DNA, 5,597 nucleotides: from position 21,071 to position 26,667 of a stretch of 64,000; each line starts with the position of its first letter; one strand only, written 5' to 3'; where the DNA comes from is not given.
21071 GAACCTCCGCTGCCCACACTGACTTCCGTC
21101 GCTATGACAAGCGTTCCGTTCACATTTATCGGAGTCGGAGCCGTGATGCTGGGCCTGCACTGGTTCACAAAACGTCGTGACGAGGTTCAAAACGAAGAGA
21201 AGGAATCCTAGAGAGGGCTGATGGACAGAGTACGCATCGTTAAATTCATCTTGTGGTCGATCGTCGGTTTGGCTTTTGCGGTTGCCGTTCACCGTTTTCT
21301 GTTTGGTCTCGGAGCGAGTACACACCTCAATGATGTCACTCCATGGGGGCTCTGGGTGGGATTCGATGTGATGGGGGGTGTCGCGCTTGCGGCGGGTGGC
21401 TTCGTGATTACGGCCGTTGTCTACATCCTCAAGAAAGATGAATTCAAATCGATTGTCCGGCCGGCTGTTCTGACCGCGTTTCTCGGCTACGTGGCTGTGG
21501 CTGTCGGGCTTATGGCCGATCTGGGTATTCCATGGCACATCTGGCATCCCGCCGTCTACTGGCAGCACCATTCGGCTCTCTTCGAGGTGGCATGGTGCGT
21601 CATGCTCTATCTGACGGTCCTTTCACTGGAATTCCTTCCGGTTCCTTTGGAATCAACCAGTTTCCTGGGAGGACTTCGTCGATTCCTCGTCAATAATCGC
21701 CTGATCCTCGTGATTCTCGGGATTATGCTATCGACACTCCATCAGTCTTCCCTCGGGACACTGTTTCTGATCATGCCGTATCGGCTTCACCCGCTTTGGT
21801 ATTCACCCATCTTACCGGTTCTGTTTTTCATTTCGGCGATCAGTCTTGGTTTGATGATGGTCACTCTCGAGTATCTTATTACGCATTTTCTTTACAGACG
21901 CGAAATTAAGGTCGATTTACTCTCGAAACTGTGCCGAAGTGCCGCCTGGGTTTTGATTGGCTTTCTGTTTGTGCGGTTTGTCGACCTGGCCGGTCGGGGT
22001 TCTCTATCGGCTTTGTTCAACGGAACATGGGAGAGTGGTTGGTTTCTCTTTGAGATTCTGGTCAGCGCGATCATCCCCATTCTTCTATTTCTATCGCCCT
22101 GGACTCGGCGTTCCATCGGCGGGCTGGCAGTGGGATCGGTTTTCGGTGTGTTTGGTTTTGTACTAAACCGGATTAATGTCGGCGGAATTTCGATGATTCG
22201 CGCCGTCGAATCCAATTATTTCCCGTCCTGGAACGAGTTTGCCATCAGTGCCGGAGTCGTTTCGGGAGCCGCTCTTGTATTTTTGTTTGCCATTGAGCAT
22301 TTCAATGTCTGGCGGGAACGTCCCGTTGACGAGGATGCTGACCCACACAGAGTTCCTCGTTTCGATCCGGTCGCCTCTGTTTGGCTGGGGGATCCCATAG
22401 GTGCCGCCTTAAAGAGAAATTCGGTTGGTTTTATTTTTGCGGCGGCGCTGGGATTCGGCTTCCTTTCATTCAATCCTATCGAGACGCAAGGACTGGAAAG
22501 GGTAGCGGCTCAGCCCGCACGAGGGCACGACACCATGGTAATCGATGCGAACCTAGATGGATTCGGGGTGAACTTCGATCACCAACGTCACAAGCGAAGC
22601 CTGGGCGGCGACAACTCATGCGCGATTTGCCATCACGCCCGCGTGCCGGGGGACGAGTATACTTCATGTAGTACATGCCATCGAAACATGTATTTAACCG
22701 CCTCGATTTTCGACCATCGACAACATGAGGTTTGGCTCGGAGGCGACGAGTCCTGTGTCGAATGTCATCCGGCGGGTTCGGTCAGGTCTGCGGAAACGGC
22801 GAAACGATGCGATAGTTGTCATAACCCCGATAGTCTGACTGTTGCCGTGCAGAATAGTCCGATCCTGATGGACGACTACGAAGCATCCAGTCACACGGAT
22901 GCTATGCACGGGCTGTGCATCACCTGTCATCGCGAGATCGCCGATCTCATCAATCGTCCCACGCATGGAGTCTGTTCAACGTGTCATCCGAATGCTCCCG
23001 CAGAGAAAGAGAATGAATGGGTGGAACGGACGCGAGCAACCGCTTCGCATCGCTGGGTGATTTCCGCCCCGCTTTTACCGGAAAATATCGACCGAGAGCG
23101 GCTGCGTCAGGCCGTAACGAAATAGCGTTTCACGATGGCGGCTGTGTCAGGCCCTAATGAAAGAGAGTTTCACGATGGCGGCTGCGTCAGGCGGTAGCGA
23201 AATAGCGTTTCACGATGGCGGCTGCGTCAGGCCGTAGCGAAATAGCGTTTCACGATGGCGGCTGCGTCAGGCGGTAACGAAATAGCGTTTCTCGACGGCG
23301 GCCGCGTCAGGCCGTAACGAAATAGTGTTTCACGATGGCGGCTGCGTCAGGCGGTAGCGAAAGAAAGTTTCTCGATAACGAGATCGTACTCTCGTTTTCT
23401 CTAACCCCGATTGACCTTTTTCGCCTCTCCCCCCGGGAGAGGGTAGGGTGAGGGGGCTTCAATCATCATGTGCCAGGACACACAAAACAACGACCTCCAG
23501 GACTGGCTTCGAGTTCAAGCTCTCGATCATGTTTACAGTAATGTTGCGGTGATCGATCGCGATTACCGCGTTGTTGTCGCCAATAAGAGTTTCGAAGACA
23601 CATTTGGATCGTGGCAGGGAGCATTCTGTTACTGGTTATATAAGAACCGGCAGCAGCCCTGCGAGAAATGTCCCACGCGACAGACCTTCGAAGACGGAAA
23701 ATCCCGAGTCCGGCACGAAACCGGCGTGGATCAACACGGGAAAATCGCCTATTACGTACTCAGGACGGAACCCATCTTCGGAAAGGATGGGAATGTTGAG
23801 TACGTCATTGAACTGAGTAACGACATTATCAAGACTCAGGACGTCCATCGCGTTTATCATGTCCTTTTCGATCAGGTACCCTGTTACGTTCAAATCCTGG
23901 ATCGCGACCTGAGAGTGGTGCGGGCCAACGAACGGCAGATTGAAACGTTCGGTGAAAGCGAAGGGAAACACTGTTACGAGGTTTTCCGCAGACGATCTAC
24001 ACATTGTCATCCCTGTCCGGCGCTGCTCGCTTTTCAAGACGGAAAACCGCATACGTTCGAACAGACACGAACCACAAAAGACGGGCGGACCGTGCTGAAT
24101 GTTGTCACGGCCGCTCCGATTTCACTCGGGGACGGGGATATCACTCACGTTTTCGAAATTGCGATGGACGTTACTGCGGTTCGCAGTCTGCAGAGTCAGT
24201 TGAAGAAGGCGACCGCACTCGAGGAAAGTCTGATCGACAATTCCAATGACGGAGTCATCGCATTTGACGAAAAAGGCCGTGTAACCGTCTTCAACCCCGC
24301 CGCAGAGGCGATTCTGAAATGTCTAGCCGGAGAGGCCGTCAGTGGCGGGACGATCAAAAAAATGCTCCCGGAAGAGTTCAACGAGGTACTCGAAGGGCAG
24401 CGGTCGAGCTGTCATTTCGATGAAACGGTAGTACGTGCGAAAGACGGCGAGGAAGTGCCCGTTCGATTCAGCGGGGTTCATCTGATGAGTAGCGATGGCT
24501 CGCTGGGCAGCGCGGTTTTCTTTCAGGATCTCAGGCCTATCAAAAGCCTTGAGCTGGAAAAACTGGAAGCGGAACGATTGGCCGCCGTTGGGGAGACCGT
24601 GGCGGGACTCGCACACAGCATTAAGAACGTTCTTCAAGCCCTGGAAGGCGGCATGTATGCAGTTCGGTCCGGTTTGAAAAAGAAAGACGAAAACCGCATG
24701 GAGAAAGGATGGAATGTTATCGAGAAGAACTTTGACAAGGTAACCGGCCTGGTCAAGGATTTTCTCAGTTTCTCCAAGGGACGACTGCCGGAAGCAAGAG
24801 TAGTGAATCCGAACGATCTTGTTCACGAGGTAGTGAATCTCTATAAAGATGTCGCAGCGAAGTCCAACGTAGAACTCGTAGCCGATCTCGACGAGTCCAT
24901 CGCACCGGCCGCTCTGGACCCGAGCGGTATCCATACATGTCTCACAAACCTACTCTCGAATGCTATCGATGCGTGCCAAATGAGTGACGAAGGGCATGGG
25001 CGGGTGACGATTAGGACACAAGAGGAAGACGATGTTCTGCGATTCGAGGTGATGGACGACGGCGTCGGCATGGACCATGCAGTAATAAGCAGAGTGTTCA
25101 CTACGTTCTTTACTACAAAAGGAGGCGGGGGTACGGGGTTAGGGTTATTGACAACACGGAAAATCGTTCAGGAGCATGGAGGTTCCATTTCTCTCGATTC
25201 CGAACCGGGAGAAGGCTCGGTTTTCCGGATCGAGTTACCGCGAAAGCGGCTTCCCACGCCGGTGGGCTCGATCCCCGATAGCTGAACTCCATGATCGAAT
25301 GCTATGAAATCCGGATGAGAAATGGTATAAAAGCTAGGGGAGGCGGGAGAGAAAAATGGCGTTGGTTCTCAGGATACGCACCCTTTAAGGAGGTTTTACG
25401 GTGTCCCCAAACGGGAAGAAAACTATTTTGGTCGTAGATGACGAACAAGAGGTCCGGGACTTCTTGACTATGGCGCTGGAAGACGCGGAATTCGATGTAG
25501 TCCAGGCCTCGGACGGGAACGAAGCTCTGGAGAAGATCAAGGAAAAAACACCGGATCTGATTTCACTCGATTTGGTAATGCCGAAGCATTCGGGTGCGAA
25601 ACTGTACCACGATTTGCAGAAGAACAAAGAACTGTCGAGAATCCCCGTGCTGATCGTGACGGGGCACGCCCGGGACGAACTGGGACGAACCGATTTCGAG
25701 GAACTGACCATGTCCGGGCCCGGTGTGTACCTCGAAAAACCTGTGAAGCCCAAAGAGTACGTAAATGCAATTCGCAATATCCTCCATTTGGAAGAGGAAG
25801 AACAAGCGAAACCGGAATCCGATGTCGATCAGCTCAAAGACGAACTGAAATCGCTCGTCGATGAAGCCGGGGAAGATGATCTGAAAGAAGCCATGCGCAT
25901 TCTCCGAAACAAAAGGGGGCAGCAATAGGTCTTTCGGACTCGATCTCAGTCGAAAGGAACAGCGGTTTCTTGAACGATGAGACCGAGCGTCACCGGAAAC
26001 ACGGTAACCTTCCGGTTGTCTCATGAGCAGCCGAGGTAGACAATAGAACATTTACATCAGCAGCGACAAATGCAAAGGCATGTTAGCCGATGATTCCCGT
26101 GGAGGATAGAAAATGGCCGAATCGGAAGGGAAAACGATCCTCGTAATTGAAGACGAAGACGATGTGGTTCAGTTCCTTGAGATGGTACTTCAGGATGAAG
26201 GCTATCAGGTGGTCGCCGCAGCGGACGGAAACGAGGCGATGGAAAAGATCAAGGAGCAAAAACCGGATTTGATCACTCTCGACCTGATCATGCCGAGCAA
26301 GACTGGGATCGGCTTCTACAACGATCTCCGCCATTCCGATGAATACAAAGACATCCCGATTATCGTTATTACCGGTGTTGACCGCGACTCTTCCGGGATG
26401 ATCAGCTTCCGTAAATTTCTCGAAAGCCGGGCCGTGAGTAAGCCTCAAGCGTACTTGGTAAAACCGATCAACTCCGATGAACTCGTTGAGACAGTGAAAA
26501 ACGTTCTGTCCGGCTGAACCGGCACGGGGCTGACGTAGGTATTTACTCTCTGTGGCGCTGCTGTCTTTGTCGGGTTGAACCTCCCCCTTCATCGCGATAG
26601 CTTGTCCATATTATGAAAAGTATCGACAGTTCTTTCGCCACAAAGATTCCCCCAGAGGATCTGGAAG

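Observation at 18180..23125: Rearranged Hmc/DsrMKJOP-like transmembrane redox complex with an NrfD-hexaheme cytochrome fusion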

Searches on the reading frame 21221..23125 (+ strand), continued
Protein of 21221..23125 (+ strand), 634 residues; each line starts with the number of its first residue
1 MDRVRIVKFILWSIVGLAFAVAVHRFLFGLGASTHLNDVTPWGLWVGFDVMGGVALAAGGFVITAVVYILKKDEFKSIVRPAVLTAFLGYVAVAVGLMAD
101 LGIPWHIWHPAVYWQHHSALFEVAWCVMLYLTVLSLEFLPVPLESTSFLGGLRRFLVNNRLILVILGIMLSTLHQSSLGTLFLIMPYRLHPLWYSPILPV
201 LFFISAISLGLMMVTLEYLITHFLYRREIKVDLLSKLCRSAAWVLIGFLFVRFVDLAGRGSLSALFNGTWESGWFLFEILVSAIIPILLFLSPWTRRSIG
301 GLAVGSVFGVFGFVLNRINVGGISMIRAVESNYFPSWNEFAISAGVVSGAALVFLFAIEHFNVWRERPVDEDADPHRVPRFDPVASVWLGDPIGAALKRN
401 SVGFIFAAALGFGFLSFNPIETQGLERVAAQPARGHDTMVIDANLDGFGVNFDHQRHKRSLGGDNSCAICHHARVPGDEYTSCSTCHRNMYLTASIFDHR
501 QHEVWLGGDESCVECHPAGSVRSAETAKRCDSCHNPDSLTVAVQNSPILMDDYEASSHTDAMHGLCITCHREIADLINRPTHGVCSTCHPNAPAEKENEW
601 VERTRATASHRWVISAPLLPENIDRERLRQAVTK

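Call 79: search_protein_families(library=pfam, proteins=[L066:157-7746:+, L066:10341-11384:+, L066:11402-13279:+, L070:1365-2732:-, L070:6000-6791:-, L070:7601-8650:+], max_evalue=0.0001)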
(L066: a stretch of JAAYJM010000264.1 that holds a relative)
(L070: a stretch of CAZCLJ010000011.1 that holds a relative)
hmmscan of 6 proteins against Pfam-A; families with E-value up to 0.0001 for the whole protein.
L066:157-7746:+ (2529 aa): 5 families
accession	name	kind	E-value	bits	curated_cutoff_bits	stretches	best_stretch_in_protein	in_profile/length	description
PF25788.1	Ig_Rha78A_N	-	6.6e-46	155.3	27.4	1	121-182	37-101/105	Rha78A-like, N-terminal immunoglobulin domain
PF16656.11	Pur_ac_phosph_N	-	7.2e-16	59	30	0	236-277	56-93/93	Purple acid Phosphatase, N-terminal domain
PF00041.27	fn3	-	1.4e-10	41.7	25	0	204-273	15-81/84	Fibronectin type III domain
PF16655.11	PhoD_N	-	3.8e-09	37.4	30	0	2093-2130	50-86/90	PhoD-like phosphatase, N-terminal domain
PF18962.6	Por_Secre_tail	-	9.9e-07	29.4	27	1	2452-2525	3-73/75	Secretion system C-terminal sorting domain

L066:10341-11384:+ (347 aa): 1 family
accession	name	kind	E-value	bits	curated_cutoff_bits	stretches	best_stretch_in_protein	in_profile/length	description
PF02547.20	Queuosine_synth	-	2.1e-116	389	25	1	3-346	1-322/322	Queuosine biosynthesis protein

L066:11402-13279:+ (625 aa): 1 family
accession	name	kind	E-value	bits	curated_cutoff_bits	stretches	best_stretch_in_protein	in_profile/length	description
PF01642.28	MM_CoA_mutase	-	7.4e-106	355.1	22.1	1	37-523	1-497/512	Methylmalonyl-CoA mutase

L070:1365-2732:- (455 aa): 1 family
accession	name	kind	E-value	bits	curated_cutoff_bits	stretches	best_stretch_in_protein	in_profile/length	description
PF13598.12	DUF4139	-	2.7e-09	37.5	31.8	1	171-449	1-198/205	Domain of unknown function (DUF4139)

L070:6000-6791:- (263 aa): 6 families
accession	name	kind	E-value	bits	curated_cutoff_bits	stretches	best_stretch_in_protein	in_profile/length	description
PF08241.18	Methyltransf_11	-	3e-18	66.7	21.2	1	32-123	1-95/95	Methyltransferase domain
PF13649.12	Methyltransf_25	-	2.4e-13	51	27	1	32-119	2-97/97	Methyltransferase domain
PF13489.12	Methyltransf_23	-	2.2e-09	37.7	27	1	29-194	24-160/164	Methyltransferase domain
PF13847.12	Methyltransf_31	-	2.6e-09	37.4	27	1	30-127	6-113/145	Methyltransferase domain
PF08242.18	Methyltransf_12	-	3.3e-07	31.4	30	1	33-121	2-98/98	Methyltransferase domain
PF01209.24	Ubie_methyltran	-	8.2e-06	25.8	20.1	1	50-154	73-181/233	ubiE/COQ5 methyltransferase family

L070:7601-8650:+ (349 aa): 1 family
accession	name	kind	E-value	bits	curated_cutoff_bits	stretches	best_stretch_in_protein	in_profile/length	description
PF02608.20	Bmp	-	3.8e-38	131.6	24.1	1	54-345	15-299/301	ABC transporter substrate-binding protein PnrA-like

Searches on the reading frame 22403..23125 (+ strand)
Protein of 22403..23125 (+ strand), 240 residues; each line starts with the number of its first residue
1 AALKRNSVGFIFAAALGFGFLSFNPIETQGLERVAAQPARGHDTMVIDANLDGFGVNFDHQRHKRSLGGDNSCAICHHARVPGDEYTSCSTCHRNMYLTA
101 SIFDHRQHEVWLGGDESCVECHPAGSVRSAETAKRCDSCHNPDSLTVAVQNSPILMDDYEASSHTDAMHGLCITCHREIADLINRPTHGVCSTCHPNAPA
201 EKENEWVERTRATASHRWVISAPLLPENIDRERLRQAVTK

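Call 42: search_protein_representatives(protein=window:22403-23125:+)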
Query: 240 residues. Proteins with E-value up to 0.001 (for the whole library): 342; up to 1e-10: 240; up to 1e-30: 28. The best 150 are listed.
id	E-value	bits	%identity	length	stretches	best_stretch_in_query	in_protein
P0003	5.7e-91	320.7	57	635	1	2-239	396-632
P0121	1.3e-67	244.2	49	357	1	1-233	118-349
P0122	1.3e-49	185.3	47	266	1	47-233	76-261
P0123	2.1e-49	184.5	44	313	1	5-232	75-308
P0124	2.6e-43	164.6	43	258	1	7-197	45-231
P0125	2.7e-43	164.6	40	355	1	2-203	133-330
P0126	4.3e-43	163.9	43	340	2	2-182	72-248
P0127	1.0e-37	146.3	45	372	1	5-180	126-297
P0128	1.8e-37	145.5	41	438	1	2-202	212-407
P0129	6.8e-36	140.3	39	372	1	6-198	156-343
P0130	2.4e-35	138.5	60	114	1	130-239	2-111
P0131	7.7e-34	133.6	45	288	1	41-211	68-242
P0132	3.6e-33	131.4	45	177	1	7-176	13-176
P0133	6.4e-33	130.6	43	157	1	46-202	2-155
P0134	1.6e-32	129.3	42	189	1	37-202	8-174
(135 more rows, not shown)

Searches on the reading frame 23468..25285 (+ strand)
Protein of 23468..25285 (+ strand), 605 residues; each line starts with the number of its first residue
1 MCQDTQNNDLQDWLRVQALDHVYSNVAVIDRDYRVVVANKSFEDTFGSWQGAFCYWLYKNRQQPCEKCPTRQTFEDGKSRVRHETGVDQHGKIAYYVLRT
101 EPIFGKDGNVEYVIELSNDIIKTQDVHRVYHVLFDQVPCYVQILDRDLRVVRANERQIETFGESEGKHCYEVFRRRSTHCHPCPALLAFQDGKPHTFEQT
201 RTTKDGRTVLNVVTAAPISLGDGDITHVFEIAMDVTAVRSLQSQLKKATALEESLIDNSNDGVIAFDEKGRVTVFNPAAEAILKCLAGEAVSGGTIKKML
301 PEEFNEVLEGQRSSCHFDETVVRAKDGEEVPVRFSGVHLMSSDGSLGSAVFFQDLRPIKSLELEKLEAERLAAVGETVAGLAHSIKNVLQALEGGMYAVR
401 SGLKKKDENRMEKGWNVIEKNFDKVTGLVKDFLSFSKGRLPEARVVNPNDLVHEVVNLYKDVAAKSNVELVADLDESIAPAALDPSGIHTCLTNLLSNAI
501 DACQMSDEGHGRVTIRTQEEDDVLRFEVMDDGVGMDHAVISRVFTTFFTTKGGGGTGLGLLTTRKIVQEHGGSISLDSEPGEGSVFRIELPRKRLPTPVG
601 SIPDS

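Call 31: search_protein_families(library=pfam, proteins=[window:23468-25285:+], max_evalue=0.001)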
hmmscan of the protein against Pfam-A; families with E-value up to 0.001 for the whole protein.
window:23468-25285:+ (605 aa): 7 families
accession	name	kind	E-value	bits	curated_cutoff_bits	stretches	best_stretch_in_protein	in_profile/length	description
PF08448.16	PAS_4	-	7.2e-28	97.5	23.1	3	134-239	1-109/110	PAS fold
PF02518.31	HATPase_c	-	2.3e-27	96.1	26.4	1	484-593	2-110/111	Histidine kinase-, DNA gyrase B-, and HSP90-like ATPase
PF13426.13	PAS_9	-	6.2e-24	84.7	27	2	143-237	6-103/103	PAS domain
PF00989.32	PAS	-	1e-19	71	22.6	1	254-354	5-112/113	PAS fold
PF13188.13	PAS_8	-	1e-11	44.7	21.8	1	253-285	4-36/65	PAS domain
PF14501.12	HATPase_c_5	-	4.4e-07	30.2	22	1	487-579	5-91/102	GHKL domain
PF12860.13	PAS_7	-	5.4e-05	23.8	27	0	19-46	1-28/115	PAS fold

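Call 65: search_protein_families(library=ncbifam, proteins=[window:23468-25285:+], max_evalue=1e-8)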
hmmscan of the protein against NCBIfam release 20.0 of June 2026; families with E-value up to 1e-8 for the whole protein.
window:23468-25285:+ (605 aa): 70 families (the best 25 are shown)
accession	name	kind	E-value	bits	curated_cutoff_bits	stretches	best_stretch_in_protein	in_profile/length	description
NF008468.0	PRK11360.1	equivalog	2.6e-68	230.9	646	1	236-594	254-610/616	two-component system sensor histidine kinase AtoS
NF046044.1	PnpS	equivalog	1.4e-44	152.7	400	1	242-591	47-390/390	two-component system histidine kinase PnpS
NF052574.1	HisKinEspCMyxo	equivalog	9.7e-40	136.4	1200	1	319-592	361-637/785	serine histidine kinase EspC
NF007688.0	PRK10364.1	equivalog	7e-39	133.8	479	1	359-593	225-452/460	two-component system sensor histidine kinase ZraS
NF010411.0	PRK13837.1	equivalog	1.4e-37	129.1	647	1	367-594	443-677/828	two-component system VirA-like sensor kinase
NF047497.1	HK_LIC_12097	equivalog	4.4e-36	124.4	500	1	354-591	130-365/367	LIC_12097 family sensor histidine kinase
NF052573.1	HisKinEspAMyxo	equivalog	5e-36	124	1400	1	227-590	235-609/755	serine histidine kinase EspA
NF033092.0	HK_WalK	equivalog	2.6e-35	122.1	725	1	240-591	241-593/594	cell wall metabolism sensor histidine kinase WalK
NF010076.0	PRK13557.1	subfamily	2.2e-33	115.5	631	1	367-592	156-394/540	histidine kinase famiy protein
NF041777.1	sens_FixL_Rhizob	equivalog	4.7e-31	108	850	1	218-592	91-481/485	sensor protein FixL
NF046020.1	HisKinCckABruc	equivalog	3.4e-30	104.6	1000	1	328-593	433-708/868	cell cycle histidine kinase CckA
TIGR02966.1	phoR_proteo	equivalog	3.7e-30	105.1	334.2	1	255-589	11-332/333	phosphate regulon sensor histidine kinase PhoR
NF046026.1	HisKinCckACaul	equivalog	4.1e-30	104.5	1000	1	336-593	264-533/678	cell cycle histidine kinase CckA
NF053867.1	SprKinKinDBac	equivalog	1.8e-26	92.7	775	1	360-592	272-497/500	sporulation kinase KinD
NF047874.1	MASE3_PAS_HK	subfamily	2.7e-26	92.6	560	1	232-594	247-627/655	MASE3 domain-containing sensor histidine kinase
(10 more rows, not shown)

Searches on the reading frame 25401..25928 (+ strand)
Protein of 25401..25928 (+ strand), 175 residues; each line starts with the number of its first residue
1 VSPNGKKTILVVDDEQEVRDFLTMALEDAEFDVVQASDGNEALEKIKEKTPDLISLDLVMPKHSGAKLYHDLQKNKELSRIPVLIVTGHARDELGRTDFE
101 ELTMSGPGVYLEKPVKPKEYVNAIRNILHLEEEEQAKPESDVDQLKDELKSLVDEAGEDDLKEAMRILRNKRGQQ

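Call 31: search_protein_families(library=pfam, proteins=[window:25401-25928:+], max_evalue=0.001)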
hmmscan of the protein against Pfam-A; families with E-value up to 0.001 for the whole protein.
window:25401-25928:+ (175 aa): 1 family
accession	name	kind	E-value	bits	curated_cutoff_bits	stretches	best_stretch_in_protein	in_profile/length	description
PF00072.30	Response_reg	-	2.8e-22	79.4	30.2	1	9-125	1-111/111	Response regulator receiver domain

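Call 65: search_protein_families(library=ncbifam, proteins=[window:25401-25928:+], max_evalue=1e-8)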
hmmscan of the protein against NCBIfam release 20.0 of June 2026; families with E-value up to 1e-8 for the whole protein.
window:25401-25928:+ (175 aa): 67 families (the best 25 are shown)
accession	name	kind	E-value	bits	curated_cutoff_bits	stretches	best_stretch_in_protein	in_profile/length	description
NF045717.1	DVU0259_DivK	exception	5.5e-25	87.8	160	1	6-128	2-116/117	DVU0259 family response regulator domain-containing protein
TIGR02154.1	PhoB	equivalog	8.4e-24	84.1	296.2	1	7-146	3-138/226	phosphate regulon transcriptional regulator PhoB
NF045944.1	ResRegRpaBCyano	equivalog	3.6e-21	75.6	330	1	10-139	1-123/229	response regulator transcription factor RpaB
NF040689.1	MtrAB_MtrA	equivalog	6.8e-19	68.1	300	1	9-137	1-122/219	MtrAB system response regulator MtrA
NF040534.1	resp_reg_YycF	equivalog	5.2e-18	65.2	340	1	7-141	1-129/231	response regulator YycF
NF053854.1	RespRegPhoBBctds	equivalog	6.2e-18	65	270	1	9-142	1-129/225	two-component system response regulator PhoB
NF047465.1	hybrid_HK_LvrA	exception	8.8e-18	63.7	1200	1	6-132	467-588/819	hybrid histidine kinase/response regulator LvrA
NF007546.0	PRK10161.1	equivalog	8.9e-17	61.4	471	1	7-128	3-120/229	phosphate response regulator transcription factor PhoB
NF007135.0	PRK09581.1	equivalog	1.7e-16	60.1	474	1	8-128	4-120/457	PleD family two-component system response regulator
NF041733.1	resp_reg_CseB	equivalog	3.1e-16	59.5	350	1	8-147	2-134/228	two-component system response regulator CseB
NF006900.1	PRK09390.1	equivalog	3.8e-16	59.2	255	1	6-153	4-144/203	response regulator FixJ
NF008199.0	PRK10955.1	equivalog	5.1e-16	59.3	341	1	8-141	3-128/232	envelope stress response regulator transcription factor CpxR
NF008296.0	PRK11083.1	equivalog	6.7e-16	58.4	273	1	6-140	3-129/228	two-component system response regulator CreB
NF033120.0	vanR_FM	exception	1.4e-15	57.6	460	1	8-130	5-124/231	vancomycin resistance response regulator transcription factor, VanR-F/VanR-M family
NF033117.2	vanR_ACDEGLN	exception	2.1e-15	56.9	350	1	9-130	1-115/226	VanR-ABDEGLN family response regulator transcription factor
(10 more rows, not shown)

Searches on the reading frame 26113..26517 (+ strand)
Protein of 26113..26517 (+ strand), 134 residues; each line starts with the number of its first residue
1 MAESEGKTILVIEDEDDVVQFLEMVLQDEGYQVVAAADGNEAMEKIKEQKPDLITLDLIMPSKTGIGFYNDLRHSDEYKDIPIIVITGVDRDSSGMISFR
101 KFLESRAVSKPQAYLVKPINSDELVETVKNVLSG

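Call 31: search_protein_families(library=pfam, proteins=[window:26113-26517:+], max_evalue=0.001)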
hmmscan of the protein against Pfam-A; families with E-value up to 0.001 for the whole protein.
window:26113-26517:+ (134 aa): 1 family
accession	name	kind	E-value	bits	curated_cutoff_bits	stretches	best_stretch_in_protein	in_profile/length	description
PF00072.30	Response_reg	-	4.8e-22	78.7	30.2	1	9-128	1-110/111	Response regulator receiver domain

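Call 65: search_protein_families(library=ncbifam, proteins=[window:26113-26517:+], max_evalue=1e-8)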
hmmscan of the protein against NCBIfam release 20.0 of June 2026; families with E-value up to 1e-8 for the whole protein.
window:26113-26517:+ (134 aa): 65 families (the best 25 are shown)
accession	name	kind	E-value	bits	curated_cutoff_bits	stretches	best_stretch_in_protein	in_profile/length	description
NF045717.1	DVU0259_DivK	exception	2.6e-30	105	160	1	7-132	3-116/117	DVU0259 family response regulator domain-containing protein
TIGR02154.1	PhoB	equivalog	1e-22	80.6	296.2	1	7-132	3-120/226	phosphate regulon transcriptional regulator PhoB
NF040534.1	resp_reg_YycF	equivalog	1.4e-20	73.5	340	1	7-131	1-114/231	response regulator YycF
NF040689.1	MtrAB_MtrA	equivalog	6.2e-19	68.2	300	1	9-130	1-111/219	MtrAB system response regulator MtrA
NF045944.1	ResRegRpaBCyano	equivalog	9.4e-19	67.7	330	1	10-132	1-112/229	response regulator transcription factor RpaB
NF007135.0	PRK09581.1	equivalog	1.3e-17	63.8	474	1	8-130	4-118/457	PleD family two-component system response regulator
NF012227.0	AdeR_RR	equivalog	6.1e-17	61.9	340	1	3-132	8-126/239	efflux system response regulator transcription factor AdeR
NF053854.1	RespRegPhoBBctds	equivalog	2.2e-16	59.9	270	1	9-132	1-115/225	two-component system response regulator PhoB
NF007546.0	PRK10161.1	equivalog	2.3e-16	60.1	471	1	7-132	3-120/229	phosphate response regulator transcription factor PhoB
NF047793.1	ResRegPgtA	equivalog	7.6e-16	57.9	650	1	5-132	4-121/414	two-component system response regulator PgtA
NF007005.1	PRK09468.1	equivalog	8.8e-16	58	331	1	6-132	3-119/237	osmolarity response regulator transcription factor OmpR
NF041733.1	resp_reg_CseB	equivalog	1e-15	57.7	350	1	8-132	2-115/228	two-component system response regulator CseB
NF007969.0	PRK10693.1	equivalog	2.1e-15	56.6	329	1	6-91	7-90/337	two-component system response regulator RssB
NF051870.1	NAssimRespRegNtrX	equivalog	3e-15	56.1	600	1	8-129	3-116/452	nitrogen assimilation response regulator NtrX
NF008199.0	PRK10955.1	equivalog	7.9e-15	55.4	341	1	8-132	3-115/232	envelope stress response regulator transcription factor CpxR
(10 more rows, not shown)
